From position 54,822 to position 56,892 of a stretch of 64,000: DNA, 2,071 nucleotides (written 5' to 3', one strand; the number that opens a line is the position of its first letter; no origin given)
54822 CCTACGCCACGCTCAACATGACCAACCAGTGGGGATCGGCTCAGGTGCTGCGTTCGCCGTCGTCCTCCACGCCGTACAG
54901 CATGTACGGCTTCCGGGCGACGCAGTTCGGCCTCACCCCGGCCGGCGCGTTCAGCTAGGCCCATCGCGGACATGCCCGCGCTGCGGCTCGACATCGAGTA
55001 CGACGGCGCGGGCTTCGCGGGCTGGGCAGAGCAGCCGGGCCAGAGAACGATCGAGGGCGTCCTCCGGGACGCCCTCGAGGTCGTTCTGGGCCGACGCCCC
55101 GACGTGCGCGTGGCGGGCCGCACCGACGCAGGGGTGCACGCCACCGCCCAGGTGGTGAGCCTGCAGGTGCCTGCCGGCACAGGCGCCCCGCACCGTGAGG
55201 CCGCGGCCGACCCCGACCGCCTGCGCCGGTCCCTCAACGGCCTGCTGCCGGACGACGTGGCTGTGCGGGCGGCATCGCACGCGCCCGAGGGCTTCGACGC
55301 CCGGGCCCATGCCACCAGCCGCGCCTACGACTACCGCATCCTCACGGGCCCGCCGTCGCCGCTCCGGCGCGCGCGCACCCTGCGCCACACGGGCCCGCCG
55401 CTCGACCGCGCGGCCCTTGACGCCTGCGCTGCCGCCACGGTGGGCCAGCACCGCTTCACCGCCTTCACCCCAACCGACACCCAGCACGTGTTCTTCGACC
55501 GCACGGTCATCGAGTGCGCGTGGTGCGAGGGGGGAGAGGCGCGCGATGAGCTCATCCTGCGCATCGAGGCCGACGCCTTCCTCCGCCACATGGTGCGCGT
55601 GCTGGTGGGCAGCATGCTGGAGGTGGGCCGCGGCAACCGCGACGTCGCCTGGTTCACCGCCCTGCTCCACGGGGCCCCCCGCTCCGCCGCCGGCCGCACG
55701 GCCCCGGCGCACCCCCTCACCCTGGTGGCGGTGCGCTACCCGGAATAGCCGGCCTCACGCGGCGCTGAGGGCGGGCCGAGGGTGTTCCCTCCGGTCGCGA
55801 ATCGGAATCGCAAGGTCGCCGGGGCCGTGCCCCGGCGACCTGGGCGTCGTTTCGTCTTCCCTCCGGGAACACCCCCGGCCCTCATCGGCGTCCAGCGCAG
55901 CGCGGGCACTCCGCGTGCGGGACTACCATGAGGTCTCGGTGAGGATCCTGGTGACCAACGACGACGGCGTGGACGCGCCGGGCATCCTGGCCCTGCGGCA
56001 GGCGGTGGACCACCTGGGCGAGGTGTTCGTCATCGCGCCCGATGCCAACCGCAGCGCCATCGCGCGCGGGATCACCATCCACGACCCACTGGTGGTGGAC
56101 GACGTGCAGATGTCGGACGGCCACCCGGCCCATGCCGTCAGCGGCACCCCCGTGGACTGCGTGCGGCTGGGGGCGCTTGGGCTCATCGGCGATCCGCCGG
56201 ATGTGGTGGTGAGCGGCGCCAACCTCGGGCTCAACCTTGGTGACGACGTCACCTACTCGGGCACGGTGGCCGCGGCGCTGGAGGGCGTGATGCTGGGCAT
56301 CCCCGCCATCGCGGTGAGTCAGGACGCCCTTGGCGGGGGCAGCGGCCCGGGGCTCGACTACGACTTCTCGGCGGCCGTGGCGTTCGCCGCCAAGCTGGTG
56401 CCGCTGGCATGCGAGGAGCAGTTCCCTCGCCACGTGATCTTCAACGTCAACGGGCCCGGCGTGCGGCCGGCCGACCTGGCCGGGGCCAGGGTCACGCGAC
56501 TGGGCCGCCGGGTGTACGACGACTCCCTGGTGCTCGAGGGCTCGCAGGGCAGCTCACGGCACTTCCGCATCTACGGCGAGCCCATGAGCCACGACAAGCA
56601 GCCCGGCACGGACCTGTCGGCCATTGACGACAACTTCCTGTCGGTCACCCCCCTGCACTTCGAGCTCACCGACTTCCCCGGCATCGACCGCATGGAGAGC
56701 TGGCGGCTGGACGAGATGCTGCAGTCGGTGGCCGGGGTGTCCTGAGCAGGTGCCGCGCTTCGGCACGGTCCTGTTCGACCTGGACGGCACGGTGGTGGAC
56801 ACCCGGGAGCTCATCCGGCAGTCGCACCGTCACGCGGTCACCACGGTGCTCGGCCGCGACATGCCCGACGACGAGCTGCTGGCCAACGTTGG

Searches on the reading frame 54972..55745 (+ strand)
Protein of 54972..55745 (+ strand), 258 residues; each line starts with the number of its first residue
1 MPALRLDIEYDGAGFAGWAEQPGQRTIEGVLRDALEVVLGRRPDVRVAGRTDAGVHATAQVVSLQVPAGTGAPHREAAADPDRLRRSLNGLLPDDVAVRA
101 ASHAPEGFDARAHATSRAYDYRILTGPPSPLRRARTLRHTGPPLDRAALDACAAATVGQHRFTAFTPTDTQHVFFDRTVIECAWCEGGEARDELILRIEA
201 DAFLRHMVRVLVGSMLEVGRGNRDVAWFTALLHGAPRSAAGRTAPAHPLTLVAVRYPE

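Call 26: search_protein_families(library=pfam, proteins=[window:54972-55745:+])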
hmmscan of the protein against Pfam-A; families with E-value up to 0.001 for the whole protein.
window:54972-55745:+ (258 aa): 1 family
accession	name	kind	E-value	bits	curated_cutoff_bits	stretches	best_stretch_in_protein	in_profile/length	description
PF01416.25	PseudoU_synth_1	-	2.7e-34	118.3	23.3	2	153-257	2-108/108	tRNA pseudouridine synthase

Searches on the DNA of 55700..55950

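Call 91: search_rna_families(source=window, start=55700, end=55950, threshold=evalue, max_evalue=10)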
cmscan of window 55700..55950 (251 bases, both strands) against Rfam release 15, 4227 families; matches with E-value up to 10: 5.
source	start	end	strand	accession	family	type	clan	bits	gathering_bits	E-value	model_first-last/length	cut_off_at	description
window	55811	55842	+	RF03412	mir-1915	Gene; miRNA;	-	15.5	95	7.6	1-73/73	no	mir-1915 microRNA precursor family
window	55819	55836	+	RF01330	CRISPR-DR16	Gene; CRISPR;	-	14.5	35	1.5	6-26/37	no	CRISPR RNA direct repeat element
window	55799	55879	+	RF01721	Pseudomon-groES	Cis-reg;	-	11.4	50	8.1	1-111/111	no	Pseudomon-groES RNA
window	55811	55840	+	RF01670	P17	Gene; sRNA;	-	9.7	45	2.4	249-282/282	no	Pseudomonas sRNA P17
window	55700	55733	+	RF00457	IRES_mnt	Cis-reg; IRES;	-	7.7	100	9.7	168-203/203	5'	Mnt IRES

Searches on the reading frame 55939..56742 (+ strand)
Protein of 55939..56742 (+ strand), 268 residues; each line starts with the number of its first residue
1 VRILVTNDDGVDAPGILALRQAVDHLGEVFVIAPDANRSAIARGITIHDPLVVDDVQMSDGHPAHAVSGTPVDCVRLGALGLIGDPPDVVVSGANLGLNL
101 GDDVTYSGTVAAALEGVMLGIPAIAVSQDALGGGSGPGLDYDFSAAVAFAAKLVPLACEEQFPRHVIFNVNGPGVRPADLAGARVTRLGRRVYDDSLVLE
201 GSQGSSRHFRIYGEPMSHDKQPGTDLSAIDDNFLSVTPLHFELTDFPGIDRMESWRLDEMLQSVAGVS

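Call 26: search_protein_families(library=pfam, proteins=[window:55939-56742:+])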
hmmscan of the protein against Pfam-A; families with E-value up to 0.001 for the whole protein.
window:55939-56742:+ (268 aa): 1 family
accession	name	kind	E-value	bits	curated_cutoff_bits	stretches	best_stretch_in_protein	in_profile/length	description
PF01975.23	SurE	-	1.7e-56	191.5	22.1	1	3-194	1-188/189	Survival protein SurE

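Call 34: find_homologous_proteins(query=window:55939-56742:+, max_evalue=1e-30)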
Query window:55939-56742:+ (268 aa): 7964 proteins with E <= 1e-30 among 8000 candidates; the best 120 are listed.
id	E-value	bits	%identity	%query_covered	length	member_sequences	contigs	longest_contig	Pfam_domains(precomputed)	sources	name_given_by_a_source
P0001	6.9e-171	585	100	100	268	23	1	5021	PF01975.24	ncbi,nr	ncbi:MAG: 5'/3'-nucleotidase SurE [Actinomycetota bacterium]|nr:5'/3'-nucleotidase SurE [Actinomycet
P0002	2.6e-154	531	90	100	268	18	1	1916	PF01975.24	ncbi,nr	ncbi:MAG: 5'/3'-nucleotidase SurE [Acidobacteria bacterium]|nr:5'/3'-nucleotidase SurE [Acidobacteri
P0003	3.1e-154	530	90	100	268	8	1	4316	PF01975.24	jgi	jgi:5'-nucleotidase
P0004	3.9e-154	530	90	100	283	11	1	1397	PF01975.24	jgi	-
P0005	8.1e-154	529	90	100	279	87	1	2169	PF01975.24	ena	-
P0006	1.3e-153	528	90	100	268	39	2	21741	PF01975.24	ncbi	ncbi:MAG: 5'/3'-nucleotidase SurE [Miltoncostaeaceae bacterium]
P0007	2.5e-153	527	89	100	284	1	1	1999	PF01975.24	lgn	-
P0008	2.0e-149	515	88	100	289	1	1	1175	PF01975.24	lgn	-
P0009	3.4e-149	514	89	99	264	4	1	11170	PF01975.24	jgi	-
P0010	1.2e-148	512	87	100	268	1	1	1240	PF01975.24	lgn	-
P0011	3.0e-146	504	87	99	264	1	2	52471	PF01975.24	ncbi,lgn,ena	-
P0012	5.1e-146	504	84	100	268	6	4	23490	PF01975.24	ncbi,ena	-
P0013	2.6e-141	488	84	97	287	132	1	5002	PF01975.24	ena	-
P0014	3.7e-139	481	81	100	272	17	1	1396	PF01975.24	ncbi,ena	-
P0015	4.2e-138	478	82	99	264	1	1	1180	PF01975.24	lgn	-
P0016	1.8e-137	476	81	100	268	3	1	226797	PF01975.24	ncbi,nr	ncbi:MAG: 5'/3'-nucleotidase SurE [Thermoleophilia bacterium]|nr:5'/3'-nucleotidase SurE [Thermoleop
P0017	1.9e-137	475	82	96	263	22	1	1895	PF01975.24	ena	-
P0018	5.0e-136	471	79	100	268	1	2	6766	PF01975.24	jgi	jgi:5'-nucleotidase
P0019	9.2e-135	467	83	97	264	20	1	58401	PF01975.24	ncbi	-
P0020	7.9e-132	457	80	99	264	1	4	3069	PF01975.24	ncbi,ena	-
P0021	1.4e-127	443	75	100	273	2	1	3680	PF01975.24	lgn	-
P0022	7.8e-126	437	74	100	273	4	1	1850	PF01975.24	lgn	-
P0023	7.8e-105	368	64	98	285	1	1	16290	PF01975.24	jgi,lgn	jgi:5'-nucleotidase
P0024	1.1e-104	368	63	97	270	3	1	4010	PF01975.24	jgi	jgi:5'-nucleotidase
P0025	1.2e-104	368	65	99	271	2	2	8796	PF01975.24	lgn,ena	-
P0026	7.8e-103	362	62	98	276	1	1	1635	PF01975.24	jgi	jgi:5'/3'-nucleotidase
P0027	3.3e-102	360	64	99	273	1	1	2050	PF01975.24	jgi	jgi:5'-nucleotidase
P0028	1.2e-100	355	61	98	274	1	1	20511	PF01975.24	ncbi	ncbi:MAG: 5'/3'-nucleotidase SurE [Actinomycetota bacterium]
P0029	7.4e-100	352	64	97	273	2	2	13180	PF01975.24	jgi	jgi:5'-nucleotidase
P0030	4.7e-99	350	62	98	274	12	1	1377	PF01975.24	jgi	jgi:5'-nucleotidase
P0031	1.6e-98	348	61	99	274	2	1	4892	PF01975.24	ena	-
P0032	3.3e-98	347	61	98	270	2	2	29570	PF01975.24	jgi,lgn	jgi:5'-nucleotidase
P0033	1.2e-97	345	61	98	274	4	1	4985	PF01975.24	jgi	jgi:5'-nucleotidase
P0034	3.8e-97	343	61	98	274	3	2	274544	PF01975.24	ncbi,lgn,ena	-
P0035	6.6e-97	342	61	97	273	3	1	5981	PF01975.24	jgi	jgi:5'/3'-nucleotidase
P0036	1.8e-96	341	61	98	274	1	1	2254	PF01975.24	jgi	-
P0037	2.2e-96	341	60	99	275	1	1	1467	PF01975.24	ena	-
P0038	2.5e-96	341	61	97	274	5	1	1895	PF01975.24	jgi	jgi:5'-nucleotidase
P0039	3.1e-96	340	60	99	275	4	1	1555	PF01975.24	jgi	-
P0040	4.2e-96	340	61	98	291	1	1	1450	PF01975.24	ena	-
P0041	5.4e-96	340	61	97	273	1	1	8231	PF01975.24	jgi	jgi:5'-nucleotidase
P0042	5.5e-96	339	62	97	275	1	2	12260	PF01975.24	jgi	jgi:5'-nucleotidase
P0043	6.0e-96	339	60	99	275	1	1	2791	PF01975.24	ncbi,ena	-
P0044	7.0e-96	339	60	100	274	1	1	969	PF01975.24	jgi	jgi:5'-nucleotidase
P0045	8.9e-96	339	62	97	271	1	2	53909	PF01975.24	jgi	jgi:5'-nucleotidase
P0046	9.0e-96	339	62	97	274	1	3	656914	PF01975.24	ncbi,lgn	ncbi:MAG: 5'/3'-nucleotidase SurE [Thermoleophilia bacterium]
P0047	1.1e-95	338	59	99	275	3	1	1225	PF01975.24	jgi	-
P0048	1.4e-95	338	60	99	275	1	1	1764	PF01975.24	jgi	jgi:5'-nucleotidase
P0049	1.6e-95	338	60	99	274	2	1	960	PF01975.24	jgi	jgi:5'-nucleotidase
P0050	3.1e-95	337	61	93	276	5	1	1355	PF01975.24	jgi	jgi:5'-nucleotidase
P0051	3.2e-95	337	60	99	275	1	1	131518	PF01975.24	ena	-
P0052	5.7e-95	336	60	97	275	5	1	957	PF01975.24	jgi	-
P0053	9.2e-95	335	60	97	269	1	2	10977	PF01975.24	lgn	-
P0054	1.2e-94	335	59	97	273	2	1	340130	PF01975.24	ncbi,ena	-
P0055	1.5e-94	335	60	97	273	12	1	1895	PF01975.24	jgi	jgi:5'-nucleotidase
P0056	1.8e-94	335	60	94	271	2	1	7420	PF01975.24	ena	-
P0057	1.8e-94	335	60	97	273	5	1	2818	PF01975.24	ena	-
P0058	2.5e-94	334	61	97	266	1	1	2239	PF01975.24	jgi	jgi:5'-nucleotidase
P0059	2.6e-94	334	64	99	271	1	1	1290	PF01975.24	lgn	-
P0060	6.3e-94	333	58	97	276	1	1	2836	PF01975.24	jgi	jgi:5'-nucleotidase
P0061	8.2e-94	332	60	97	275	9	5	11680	PF01975.24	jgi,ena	jgi:5'-nucleotidase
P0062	8.3e-94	332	60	97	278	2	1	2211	PF01975.24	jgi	jgi:5'-nucleotidase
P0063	8.5e-94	332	60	97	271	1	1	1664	PF01975.24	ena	-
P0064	1.0e-93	332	60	99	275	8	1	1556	PF01975.24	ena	-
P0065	1.2e-93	332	59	97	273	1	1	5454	PF01975.24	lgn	-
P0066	2.6e-93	331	59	93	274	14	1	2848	PF01975.24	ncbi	-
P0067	3.4e-93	330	61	97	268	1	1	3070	PF01975.24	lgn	-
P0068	9.4e-93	329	59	100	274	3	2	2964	PF01975.24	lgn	-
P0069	1.0e-92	329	59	97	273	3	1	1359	PF01975.24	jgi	jgi:5'-nucleotidase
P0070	1.2e-92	329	61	94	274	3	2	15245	PF01975.24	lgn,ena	-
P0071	1.4e-92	328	59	97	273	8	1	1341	PF01975.24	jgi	jgi:5'-nucleotidase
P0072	1.4e-92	328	59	97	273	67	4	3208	PF01975.24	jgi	jgi:5'/3'-nucleotidase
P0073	2.2e-92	328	59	98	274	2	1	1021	PF01975.24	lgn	-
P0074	2.3e-92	328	58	98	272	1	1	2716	PF01975.24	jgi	jgi:5'-nucleotidase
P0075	2.8e-92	327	60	97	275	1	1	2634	PF01975.24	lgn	-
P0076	3.0e-92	327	59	97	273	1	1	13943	PF01975.24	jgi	jgi:5'-nucleotidase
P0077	3.1e-92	327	61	94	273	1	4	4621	PF01975.24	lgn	-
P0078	3.3e-92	327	58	97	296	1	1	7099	PF01975.24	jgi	jgi:5'-nucleotidase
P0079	5.4e-92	326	59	97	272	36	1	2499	PF01975.24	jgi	jgi:5'-nucleotidase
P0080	6.3e-92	326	57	99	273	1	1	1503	PF01975.24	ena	-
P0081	7.0e-92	326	59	97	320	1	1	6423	PF01975.24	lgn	-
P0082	7.6e-92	326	60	97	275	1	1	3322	PF01975.24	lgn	-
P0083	8.4e-92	326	58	98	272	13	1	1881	PF01975.24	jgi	jgi:5'-nucleotidase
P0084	8.7e-92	326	60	97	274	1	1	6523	PF01975.24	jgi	jgi:5'-nucleotidase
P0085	8.9e-92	326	58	99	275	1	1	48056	PF01975.24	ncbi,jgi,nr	ncbi:MAG: 5/3-nucleotidase [Miltoncostaeaceae bacterium]|jgi:5'-nucleotidase|nr:5/3-nucleotidase [Mi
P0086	9.3e-92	326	58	97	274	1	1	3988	PF01975.24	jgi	jgi:5'-nucleotidase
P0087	1.1e-91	325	58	97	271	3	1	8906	PF01975.24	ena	-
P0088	1.2e-91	325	59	97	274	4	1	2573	PF01975.24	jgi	jgi:5'-nucleotidase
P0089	1.2e-91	325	60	93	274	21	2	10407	PF01975.24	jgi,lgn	jgi:5'-nucleotidase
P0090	1.6e-91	325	59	98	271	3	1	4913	PF01975.24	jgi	jgi:5'-nucleotidase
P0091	1.9e-91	325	59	97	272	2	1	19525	PF01975.24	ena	-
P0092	2.1e-91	324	58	97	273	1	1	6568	PF01975.24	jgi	jgi:5'/3'-nucleotidase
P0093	2.2e-91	324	61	99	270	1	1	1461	PF01975.24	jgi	jgi:5'-nucleotidase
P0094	2.4e-91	324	59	98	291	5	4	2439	PF01975.24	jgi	jgi:5'-nucleotidase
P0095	3.2e-91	324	59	98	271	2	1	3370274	PF01975.24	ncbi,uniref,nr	ncbi:5'/3'-nucleotidase SurE [Miltoncostaea marina]|uniref:5'/3'-nucleotidase SurE n=1 Tax=Miltoncos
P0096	3.5e-91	324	58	98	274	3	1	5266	PF01975.24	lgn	-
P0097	4.0e-91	324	58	97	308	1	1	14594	PF01975.24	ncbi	-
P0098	4.1e-91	323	58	100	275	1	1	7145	PF01975.24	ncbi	-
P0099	5.2e-91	323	60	97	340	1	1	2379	PF01975.24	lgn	-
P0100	5.6e-91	323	59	97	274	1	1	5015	PF01975.24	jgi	jgi:5'-nucleotidase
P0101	5.8e-91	323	60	97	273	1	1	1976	PF01975.24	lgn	-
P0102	6.3e-91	323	58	98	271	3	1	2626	PF01975.24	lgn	-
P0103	7.0e-91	323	59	95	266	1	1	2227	PF01975.24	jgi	jgi:5'-nucleotidase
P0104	1.0e-90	322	58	98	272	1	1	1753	PF01975.24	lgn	-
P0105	1.0e-90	322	58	97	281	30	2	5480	PF01975.24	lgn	-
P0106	1.2e-90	322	60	97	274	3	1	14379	PF01975.24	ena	-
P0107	1.2e-90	322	58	97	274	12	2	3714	PF01975.24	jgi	jgi:5'-nucleotidase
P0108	1.5e-90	322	59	97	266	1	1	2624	PF01975.24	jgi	jgi:5'-nucleotidase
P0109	2.1e-90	321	60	93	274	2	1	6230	PF01975.24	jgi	jgi:5'-nucleotidase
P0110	3.3e-90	321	59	97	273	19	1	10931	PF01975.24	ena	-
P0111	3.7e-90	320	59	97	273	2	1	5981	PF01975.24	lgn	-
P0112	4.7e-90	320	58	97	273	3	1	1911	PF01975.24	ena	-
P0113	4.9e-90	320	58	97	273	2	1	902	PF01975.24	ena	-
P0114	6.8e-90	320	59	97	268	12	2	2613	PF01975.24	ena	-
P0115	7.4e-90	319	58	97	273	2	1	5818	PF01975.24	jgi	jgi:5'-nucleotidase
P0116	1.4e-89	318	59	97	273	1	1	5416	PF01975.24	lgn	-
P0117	1.5e-89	318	56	98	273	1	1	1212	PF01975.24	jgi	jgi:5'-nucleotidase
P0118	1.6e-89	318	61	93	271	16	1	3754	PF01975.24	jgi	jgi:5'-nucleotidase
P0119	1.8e-89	318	58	97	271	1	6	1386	PF01975.24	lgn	-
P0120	1.8e-89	318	59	97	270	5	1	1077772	PF01975.24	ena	-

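Call 35: find_encoding_contigs(protein=P0021, flank=3000, max_places=2)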
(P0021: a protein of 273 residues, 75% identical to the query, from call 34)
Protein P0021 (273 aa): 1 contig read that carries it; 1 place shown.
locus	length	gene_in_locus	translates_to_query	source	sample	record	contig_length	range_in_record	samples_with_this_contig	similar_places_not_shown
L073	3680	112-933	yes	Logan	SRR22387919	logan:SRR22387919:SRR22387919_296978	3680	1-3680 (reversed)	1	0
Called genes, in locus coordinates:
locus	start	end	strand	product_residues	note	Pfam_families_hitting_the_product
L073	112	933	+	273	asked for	PF01975:SurE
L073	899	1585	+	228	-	PF00702:Hydrolase, PF12710:HAD, PF13419:HAD_2, PF13242:Hydrolase_like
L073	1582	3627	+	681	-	PF22745:Nlig-Ia, PF01653:DNA_ligase_aden, PF03120:OB_DNA_ligase, PF03119:DNA_ligase_ZBD, PF14520:HHH_5 (weak), PF12826:HHH_2, PF00533:BRCT, PF12738:PTCB-BRCT (weak)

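Call 36: find_encoding_contigs(protein=P0023, flank=3000, max_places=2)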
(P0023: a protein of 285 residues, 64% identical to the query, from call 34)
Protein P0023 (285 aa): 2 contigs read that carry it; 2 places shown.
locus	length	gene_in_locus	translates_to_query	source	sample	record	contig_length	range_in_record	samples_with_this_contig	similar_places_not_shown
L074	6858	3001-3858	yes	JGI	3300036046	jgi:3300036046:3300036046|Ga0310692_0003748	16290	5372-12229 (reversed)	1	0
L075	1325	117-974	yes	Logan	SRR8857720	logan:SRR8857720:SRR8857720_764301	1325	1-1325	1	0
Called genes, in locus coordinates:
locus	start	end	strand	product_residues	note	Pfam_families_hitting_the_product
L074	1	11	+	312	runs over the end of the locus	PF01193:RNA_pol_L, PF01000:RNA_pol_A_bac, PF03118:RNA_pol_A_CTD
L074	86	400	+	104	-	PF01196:Ribosomal_L17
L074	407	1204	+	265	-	PF01416:PseudoU_synth_1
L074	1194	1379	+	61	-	-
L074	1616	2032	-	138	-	PF01475:FUR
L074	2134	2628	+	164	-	PF00210:Ferritin, PF02915:Rubrerythrin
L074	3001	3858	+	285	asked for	PF01975:SurE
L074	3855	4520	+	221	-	PF00702:Hydrolase, PF12710:HAD, PF13419:HAD_2, PF13242:Hydrolase_like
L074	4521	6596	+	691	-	PF22745:Nlig-Ia, PF01653:DNA_ligase_aden, PF03120:OB_DNA_ligase, PF03119:DNA_ligase_ZBD, PF00633:HHH (faint), PF12826:HHH_2, PF00533:BRCT, PF12738:PTCB-BRCT (weak), +1 more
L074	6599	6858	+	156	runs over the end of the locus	-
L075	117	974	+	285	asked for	PF01975:SurE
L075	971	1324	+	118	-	?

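Call 37: find_encoding_contigs(protein=P0095, flank=3000, max_places=1)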
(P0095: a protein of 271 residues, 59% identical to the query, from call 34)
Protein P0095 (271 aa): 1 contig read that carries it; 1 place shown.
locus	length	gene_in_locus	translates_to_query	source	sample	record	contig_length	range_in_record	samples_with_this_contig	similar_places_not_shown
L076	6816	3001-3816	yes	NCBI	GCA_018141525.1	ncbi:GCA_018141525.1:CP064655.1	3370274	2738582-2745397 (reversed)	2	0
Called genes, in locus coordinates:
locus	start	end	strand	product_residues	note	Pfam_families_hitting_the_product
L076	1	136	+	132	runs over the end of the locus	PF00411:Ribosomal_S11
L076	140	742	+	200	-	PF00163:Ribosomal_S4, PF01479:S4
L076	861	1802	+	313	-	PF01193:RNA_pol_L, PF01000:RNA_pol_A_bac, PF03118:RNA_pol_A_CTD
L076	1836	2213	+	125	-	PF01196:Ribosomal_L17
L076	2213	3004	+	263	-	PF01416:PseudoU_synth_1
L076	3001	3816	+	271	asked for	PF01975:SurE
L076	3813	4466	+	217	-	PF00702:Hydrolase, PF12710:HAD, PF13419:HAD_2, PF13242:Hydrolase_like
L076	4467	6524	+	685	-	PF22745:Nlig-Ia, PF01653:DNA_ligase_aden, PF03120:OB_DNA_ligase, PF03119:DNA_ligase_ZBD, PF00633:HHH (faint), PF12826:HHH_2, PF14520:HHH_5 (weak), PF00533:BRCT, +1 more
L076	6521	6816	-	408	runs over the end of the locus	PF02113:Peptidase_S13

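Call 83: find_encoding_contigs(protein=P0018, flank=2500, max_places=2)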
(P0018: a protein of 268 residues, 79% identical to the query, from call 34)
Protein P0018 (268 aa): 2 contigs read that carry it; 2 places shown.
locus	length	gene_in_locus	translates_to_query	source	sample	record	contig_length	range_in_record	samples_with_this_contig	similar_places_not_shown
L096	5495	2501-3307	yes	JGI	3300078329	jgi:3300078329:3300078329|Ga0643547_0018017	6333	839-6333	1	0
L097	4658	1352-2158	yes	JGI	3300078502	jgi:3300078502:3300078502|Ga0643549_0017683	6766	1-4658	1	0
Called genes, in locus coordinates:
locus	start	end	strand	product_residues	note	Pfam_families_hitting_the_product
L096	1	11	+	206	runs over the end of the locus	PF00163:Ribosomal_S4, PF01479:S4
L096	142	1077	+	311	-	PF01193:RNA_pol_L, PF01000:RNA_pol_A_bac, PF03118:RNA_pol_A_CTD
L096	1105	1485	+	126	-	PF01196:Ribosomal_L17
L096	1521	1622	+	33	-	-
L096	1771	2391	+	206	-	PF01416:PseudoU_synth_1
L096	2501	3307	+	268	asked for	PF01975:SurE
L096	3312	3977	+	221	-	PF00702:Hydrolase, PF12710:HAD (weak), PF13419:HAD_2, PF13242:Hydrolase_like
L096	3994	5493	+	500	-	?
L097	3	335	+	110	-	?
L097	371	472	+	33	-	-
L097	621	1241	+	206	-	PF01416:PseudoU_synth_1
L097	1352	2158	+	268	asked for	PF01975:SurE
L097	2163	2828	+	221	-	PF00702:Hydrolase, PF12710:HAD (weak), PF13419:HAD_2, PF13242:Hydrolase_like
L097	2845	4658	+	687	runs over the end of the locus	PF22745:Nlig-Ia, PF01653:DNA_ligase_aden, PF14520:HHH_5 (faint), PF03120:OB_DNA_ligase, PF03119:DNA_ligase_ZBD, PF12826:HHH_2, PF00533:BRCT, PF12738:PTCB-BRCT (weak)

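Call 84: find_encoding_contigs(protein=P0022, flank=2500, max_places=3)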
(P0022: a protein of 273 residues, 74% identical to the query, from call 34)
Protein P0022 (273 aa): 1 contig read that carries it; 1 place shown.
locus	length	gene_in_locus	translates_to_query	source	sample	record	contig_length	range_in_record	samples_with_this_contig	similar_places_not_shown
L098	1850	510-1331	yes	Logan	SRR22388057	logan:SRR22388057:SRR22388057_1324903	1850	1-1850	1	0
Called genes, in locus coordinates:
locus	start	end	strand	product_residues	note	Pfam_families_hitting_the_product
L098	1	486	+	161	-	?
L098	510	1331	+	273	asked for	PF01975:SurE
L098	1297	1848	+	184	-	?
